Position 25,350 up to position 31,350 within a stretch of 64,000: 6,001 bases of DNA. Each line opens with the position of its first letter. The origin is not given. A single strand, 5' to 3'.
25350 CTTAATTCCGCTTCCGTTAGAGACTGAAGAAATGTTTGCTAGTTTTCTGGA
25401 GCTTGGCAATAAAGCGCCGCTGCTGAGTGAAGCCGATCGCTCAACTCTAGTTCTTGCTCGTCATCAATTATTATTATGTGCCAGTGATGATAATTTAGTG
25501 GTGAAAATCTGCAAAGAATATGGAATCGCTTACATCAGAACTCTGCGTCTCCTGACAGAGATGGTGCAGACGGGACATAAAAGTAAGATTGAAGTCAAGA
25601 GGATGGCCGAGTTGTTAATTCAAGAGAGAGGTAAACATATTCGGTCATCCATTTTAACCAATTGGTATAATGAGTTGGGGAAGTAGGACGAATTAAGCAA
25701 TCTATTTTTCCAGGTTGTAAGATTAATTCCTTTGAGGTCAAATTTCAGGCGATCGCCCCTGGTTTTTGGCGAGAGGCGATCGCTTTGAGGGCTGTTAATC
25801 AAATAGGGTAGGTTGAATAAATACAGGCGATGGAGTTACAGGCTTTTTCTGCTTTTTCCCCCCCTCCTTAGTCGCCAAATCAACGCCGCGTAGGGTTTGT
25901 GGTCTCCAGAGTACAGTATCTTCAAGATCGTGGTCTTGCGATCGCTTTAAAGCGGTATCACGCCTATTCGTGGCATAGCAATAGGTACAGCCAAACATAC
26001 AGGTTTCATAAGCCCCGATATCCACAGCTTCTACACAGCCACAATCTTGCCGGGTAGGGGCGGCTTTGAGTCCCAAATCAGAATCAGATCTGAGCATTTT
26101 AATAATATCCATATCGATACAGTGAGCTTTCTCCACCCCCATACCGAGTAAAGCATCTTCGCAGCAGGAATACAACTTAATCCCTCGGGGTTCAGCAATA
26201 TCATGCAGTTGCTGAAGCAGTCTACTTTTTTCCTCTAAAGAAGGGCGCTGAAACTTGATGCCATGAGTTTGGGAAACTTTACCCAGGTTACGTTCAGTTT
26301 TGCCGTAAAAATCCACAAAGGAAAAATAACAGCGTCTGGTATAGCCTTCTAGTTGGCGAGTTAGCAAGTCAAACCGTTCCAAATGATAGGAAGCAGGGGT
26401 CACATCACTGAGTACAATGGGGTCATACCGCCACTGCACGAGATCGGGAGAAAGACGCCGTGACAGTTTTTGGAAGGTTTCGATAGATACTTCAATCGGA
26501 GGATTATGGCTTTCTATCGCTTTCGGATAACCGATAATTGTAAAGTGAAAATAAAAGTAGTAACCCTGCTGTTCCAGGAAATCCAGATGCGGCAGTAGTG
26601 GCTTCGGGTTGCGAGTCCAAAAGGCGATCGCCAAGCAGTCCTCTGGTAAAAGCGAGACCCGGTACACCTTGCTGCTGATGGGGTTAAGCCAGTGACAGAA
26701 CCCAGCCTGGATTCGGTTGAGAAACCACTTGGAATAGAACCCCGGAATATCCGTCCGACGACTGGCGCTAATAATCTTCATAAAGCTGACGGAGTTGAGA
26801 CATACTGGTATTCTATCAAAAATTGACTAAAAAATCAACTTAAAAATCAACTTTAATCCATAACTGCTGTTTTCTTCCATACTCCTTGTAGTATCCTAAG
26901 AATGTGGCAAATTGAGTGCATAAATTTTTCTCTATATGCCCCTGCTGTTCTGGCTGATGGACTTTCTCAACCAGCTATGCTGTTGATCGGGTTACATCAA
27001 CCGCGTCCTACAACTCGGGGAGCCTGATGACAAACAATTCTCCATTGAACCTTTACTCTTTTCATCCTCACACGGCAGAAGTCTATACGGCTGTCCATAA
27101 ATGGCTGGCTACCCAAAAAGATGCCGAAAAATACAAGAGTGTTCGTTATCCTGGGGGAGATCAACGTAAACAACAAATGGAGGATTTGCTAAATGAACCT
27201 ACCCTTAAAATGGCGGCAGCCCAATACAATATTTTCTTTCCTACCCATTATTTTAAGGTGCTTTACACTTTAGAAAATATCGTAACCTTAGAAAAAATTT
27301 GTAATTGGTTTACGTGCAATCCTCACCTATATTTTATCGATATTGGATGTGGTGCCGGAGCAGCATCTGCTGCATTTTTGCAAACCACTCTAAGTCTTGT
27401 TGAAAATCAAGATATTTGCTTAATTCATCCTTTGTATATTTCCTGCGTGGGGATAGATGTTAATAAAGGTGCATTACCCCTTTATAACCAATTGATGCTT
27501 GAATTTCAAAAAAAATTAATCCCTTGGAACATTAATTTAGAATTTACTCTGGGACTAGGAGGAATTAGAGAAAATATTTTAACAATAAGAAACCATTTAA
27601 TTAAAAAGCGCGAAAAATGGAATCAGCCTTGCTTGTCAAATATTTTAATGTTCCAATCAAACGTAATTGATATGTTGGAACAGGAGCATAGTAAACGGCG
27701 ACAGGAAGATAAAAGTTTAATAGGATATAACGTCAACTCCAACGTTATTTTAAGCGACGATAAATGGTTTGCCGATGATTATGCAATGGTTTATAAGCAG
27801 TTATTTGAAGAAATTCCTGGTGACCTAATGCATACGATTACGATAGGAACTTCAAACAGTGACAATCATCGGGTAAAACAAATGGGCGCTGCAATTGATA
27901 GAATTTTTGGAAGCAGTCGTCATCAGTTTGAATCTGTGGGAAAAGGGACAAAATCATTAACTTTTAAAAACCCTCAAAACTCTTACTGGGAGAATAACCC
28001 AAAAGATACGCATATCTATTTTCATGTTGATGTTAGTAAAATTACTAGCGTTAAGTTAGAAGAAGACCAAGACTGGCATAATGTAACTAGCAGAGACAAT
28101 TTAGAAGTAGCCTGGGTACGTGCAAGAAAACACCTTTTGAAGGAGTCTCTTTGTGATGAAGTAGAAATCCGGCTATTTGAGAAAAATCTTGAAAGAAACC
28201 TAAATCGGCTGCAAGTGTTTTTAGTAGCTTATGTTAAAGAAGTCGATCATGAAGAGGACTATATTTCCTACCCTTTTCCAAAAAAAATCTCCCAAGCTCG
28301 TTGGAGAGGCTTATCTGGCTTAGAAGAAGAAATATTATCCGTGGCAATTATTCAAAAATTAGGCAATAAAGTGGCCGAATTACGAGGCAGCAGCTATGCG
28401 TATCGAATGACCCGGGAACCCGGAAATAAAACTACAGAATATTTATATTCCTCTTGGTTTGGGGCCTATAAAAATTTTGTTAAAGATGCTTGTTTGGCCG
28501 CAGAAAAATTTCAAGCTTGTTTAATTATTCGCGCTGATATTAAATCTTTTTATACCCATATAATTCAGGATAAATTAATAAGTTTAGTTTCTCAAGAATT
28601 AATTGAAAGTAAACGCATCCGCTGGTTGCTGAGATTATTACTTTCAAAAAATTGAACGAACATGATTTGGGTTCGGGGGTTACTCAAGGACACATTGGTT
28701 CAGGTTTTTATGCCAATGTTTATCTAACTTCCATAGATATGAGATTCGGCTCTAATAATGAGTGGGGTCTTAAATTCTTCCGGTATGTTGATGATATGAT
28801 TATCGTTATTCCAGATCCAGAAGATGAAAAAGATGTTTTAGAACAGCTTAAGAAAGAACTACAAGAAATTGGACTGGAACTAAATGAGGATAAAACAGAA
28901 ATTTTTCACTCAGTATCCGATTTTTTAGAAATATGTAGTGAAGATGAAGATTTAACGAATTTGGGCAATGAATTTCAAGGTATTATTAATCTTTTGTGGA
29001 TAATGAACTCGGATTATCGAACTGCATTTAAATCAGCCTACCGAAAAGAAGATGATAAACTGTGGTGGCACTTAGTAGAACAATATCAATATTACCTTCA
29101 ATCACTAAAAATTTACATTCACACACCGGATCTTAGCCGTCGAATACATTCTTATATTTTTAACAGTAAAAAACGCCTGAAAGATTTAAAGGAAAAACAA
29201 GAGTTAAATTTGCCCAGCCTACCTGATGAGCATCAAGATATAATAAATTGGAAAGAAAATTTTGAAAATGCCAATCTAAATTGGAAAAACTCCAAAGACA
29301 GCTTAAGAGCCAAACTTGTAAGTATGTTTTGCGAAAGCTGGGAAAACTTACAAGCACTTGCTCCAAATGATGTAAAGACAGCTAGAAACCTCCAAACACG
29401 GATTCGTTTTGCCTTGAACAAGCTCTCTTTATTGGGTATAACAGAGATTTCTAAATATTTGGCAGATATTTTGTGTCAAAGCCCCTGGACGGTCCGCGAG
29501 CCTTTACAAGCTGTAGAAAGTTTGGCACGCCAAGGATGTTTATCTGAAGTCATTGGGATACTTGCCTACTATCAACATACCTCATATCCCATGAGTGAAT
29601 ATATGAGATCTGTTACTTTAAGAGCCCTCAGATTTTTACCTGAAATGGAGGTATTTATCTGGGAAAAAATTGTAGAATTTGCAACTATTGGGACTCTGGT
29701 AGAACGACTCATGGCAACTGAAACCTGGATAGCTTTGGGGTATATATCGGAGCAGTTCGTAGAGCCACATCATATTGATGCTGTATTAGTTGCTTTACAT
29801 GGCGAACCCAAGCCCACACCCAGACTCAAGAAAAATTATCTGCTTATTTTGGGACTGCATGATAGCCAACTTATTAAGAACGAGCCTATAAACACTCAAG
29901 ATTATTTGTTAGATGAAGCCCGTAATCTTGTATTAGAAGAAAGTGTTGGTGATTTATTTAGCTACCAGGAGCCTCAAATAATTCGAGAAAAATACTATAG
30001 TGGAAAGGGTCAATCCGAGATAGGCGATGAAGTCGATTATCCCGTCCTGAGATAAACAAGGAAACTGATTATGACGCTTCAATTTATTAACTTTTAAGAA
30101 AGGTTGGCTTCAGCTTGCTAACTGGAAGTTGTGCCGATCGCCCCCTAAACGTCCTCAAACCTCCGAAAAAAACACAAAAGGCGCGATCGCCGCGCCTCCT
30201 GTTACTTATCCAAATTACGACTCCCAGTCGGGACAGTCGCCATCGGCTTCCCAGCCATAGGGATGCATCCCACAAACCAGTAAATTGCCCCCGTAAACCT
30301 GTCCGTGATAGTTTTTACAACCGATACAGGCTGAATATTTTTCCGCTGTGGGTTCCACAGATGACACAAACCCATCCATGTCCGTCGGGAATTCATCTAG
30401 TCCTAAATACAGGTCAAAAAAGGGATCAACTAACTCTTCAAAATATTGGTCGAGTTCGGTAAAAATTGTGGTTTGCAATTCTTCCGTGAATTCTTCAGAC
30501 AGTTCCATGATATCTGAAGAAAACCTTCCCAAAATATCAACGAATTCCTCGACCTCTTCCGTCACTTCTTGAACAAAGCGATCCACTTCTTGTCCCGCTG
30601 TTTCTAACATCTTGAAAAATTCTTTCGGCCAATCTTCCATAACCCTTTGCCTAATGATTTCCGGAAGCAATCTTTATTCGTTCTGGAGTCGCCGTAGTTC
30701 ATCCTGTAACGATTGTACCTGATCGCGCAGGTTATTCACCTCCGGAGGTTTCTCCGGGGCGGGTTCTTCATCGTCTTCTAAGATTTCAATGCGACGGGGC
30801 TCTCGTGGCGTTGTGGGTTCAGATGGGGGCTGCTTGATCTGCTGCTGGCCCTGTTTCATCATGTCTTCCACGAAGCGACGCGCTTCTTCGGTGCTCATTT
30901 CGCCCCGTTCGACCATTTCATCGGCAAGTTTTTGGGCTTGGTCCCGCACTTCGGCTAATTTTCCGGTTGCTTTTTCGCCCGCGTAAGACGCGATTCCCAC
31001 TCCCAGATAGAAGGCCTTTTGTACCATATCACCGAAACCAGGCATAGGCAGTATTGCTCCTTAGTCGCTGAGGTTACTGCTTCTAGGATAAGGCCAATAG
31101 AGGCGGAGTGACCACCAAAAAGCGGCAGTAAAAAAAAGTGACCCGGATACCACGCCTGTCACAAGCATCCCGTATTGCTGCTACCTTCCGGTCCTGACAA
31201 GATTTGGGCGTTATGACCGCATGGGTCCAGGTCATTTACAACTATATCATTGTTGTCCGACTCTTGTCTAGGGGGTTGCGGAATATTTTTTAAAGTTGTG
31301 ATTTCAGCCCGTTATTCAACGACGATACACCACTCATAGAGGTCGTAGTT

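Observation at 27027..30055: Frameshift-split reverse transcriptase of about 1,000 aa with N-terminal methyltransferase-like motif and C-terminal alpha-repeat domain, in an AT-rich HIP1-free insert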

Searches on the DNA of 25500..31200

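Call 30: search_rna_families(source=window, start=25500, end=31200, threshold=evalue, max_evalue=1)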
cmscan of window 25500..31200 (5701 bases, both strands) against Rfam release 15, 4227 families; matches with E-value up to 1: 1.
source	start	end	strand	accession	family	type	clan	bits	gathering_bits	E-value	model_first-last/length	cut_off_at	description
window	31136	31200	-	RF00169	Bacteria_small_SRP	Gene;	CL00003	35.5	40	7.2e-05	34-97/97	5'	Bacterial small signal recognition particle RNA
